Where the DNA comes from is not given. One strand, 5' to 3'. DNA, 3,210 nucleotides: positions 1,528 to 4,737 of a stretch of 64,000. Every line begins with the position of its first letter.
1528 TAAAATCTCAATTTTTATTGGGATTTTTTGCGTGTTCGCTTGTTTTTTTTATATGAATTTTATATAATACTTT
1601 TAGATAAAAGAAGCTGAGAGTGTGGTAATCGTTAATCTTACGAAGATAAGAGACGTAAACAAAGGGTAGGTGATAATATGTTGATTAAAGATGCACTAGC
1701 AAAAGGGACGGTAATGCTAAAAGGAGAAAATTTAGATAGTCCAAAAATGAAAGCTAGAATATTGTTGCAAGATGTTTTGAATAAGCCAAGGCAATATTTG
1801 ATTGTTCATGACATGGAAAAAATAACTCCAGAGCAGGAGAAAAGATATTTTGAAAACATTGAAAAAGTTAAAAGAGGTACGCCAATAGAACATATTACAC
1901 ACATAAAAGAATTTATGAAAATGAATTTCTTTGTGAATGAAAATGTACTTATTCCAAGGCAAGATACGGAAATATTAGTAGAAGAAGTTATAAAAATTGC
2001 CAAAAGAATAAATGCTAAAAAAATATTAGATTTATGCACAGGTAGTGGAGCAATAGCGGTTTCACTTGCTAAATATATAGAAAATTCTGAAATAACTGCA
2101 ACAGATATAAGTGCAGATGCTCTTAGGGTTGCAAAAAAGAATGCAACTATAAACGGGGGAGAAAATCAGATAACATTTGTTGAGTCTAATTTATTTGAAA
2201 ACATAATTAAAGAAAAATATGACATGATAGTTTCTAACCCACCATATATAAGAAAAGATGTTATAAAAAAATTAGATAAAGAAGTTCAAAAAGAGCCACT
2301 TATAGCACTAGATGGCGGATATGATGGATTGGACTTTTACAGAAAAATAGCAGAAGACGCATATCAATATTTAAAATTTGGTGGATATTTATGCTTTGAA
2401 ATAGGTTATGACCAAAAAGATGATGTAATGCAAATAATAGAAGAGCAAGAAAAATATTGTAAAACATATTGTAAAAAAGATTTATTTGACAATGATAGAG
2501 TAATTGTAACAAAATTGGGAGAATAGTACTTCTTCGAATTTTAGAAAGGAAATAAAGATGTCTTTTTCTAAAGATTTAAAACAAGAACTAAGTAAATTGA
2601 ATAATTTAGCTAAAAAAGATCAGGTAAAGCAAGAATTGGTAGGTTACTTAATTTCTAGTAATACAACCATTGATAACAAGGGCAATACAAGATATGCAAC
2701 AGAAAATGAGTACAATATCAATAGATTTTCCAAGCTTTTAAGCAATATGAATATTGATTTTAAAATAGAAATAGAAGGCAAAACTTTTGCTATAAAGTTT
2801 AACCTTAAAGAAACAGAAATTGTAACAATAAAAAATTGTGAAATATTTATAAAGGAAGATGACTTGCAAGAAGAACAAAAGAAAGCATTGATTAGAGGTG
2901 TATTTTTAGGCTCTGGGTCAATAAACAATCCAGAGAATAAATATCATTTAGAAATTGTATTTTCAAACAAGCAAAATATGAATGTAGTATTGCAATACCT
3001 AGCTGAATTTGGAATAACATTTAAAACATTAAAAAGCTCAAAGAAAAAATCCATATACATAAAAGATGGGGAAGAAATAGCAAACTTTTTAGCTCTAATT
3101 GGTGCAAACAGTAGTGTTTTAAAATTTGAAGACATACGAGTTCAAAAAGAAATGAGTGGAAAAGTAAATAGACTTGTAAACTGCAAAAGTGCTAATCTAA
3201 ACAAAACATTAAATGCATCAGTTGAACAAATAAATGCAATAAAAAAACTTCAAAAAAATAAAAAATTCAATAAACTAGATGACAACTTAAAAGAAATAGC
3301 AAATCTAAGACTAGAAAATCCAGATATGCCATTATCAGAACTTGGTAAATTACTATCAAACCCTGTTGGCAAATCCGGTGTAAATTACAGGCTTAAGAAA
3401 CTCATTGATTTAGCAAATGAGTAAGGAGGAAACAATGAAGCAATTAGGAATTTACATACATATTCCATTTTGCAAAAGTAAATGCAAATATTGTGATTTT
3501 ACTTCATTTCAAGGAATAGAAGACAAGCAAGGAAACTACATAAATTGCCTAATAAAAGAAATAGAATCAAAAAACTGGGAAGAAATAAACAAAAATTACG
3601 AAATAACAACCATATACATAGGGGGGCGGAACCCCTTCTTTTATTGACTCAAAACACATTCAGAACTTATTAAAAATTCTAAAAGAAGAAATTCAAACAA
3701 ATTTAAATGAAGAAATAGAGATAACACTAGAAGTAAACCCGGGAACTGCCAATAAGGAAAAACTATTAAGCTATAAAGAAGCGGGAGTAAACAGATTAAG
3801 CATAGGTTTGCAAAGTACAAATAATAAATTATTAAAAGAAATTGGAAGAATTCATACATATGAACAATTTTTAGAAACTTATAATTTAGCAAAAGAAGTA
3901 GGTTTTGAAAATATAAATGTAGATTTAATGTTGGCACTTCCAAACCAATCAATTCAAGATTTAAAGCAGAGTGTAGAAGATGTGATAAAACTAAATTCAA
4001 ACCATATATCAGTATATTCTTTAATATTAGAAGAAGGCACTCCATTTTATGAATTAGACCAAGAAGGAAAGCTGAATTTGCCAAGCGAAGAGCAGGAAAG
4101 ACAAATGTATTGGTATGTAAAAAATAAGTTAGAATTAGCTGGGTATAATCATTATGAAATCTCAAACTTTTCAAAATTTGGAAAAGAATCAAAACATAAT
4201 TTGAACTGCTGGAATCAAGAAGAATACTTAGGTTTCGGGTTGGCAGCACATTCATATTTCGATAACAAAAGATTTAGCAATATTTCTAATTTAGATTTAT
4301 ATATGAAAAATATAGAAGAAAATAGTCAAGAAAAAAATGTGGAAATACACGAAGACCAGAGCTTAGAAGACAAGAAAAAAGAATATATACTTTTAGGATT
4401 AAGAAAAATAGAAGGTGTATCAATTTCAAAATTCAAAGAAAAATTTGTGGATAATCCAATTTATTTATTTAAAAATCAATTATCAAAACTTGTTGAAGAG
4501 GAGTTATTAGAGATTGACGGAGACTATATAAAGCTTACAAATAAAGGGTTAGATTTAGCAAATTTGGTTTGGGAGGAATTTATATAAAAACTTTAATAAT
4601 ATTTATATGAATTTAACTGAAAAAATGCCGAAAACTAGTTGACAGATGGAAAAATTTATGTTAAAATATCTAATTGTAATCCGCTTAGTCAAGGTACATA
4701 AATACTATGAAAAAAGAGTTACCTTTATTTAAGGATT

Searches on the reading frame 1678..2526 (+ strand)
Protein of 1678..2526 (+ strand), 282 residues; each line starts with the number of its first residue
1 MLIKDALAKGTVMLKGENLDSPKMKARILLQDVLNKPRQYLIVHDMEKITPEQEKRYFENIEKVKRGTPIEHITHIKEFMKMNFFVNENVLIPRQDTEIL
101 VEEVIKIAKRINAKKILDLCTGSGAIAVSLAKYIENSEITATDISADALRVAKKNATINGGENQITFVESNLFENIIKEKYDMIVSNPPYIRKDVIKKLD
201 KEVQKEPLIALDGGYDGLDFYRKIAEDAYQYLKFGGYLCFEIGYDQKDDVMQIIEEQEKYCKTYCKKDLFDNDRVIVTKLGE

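Call 74: search_protein_families(library=pfam, proteins=[window:1678-2526:+], max_evalue=0.00001)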
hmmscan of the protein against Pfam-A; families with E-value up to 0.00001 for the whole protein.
window:1678-2526:+ (282 aa): 13 families
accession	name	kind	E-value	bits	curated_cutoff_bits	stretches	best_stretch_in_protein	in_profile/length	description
PF05175.20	MTS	-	4.4e-20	72.5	23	1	97-193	20-111/170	Methyltransferase small domain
PF17827.6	PrmC_N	-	4.6e-17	62.8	23.4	1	5-74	1-70/71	PrmC N-terminal domain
PF13847.12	Methyltransf_31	-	2.2e-12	47.3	27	1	113-260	4-128/145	Methyltransferase domain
PF06325.19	PrmA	-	2.5e-11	44.1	22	1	113-203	162-246/296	Ribosomal protein L11 methyltransferase (PrmA)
PF13649.12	Methyltransf_25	-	3.4e-10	40.9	27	1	116-198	1-84/97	Methyltransferase domain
PF01209.24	Ubie_methyltran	-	1.3e-08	34.9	20.1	1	99-174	34-109/233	ubiE/COQ5 methyltransferase family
PF03602.21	Cons_hypoth95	-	6.6e-08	32.9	24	1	107-210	36-143/182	Conserved hypothetical protein 95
PF07669.17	Eco57I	-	1.4e-07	32.2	25.3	1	154-240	48-132/171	Eco57I restriction-modification methylase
PF02475.24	TRM5-TYW2_MTfase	-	4.9e-07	30.3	28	1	101-209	24-133/164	TRM5/TYW2 methyltransferase domain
PF09445.16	Methyltransf_15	-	5.6e-07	29.7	22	1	114-189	2-80/165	RNA cap guanine-N2 methyltransferase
PF08242.18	Methyltransf_12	-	1e-06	29.8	30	1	117-187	1-72/98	Methyltransferase domain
PF02384.22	N6_Mtase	-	1.5e-06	28.2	20.4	1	101-193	35-138/311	N-6 DNA Methylase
PF01170.24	UPF0020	-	9.8e-06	25.8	22.3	0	135-191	75-132/197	RMKL-like, methyltransferase domain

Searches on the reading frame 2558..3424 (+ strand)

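Call 74: search_protein_families(library=pfam, proteins=[window:2558-3424:+], max_evalue=0.00001)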
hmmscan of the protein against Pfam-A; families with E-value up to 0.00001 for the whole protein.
window:2558-3424:+ (288 aa): 3 families
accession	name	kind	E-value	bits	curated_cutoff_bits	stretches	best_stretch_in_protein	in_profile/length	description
PF02650.20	HTH_WhiA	-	8.1e-32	109.9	27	1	203-286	1-84/84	WhiA C-terminal HTH domain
PF14527.11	LAGLIDADG_WhiA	-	9.3e-29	99.8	23.2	1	109-199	2-92/93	WhiA LAGLIDADG-like domain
PF14528.11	LAGLIDADG_3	-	2.5e-08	34.5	22.5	0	106-182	1-82/82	LAGLIDADG-like domain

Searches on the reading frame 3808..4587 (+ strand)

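Call 74: search_protein_families(library=pfam, proteins=[window:3808-4587:+], max_evalue=0.00001)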
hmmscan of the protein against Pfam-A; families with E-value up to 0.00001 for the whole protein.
window:3808-4587:+ (259 aa): 2 families
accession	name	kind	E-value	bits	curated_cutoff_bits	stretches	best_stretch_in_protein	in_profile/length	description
PF06969.22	HemN_C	-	7.8e-11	42.3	24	1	185-249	2-66/67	HemN C-terminal domain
PF04055.27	Radical_SAM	-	1.6e-08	35.4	29.5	1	2-58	110-165/166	Radical SAM superfamily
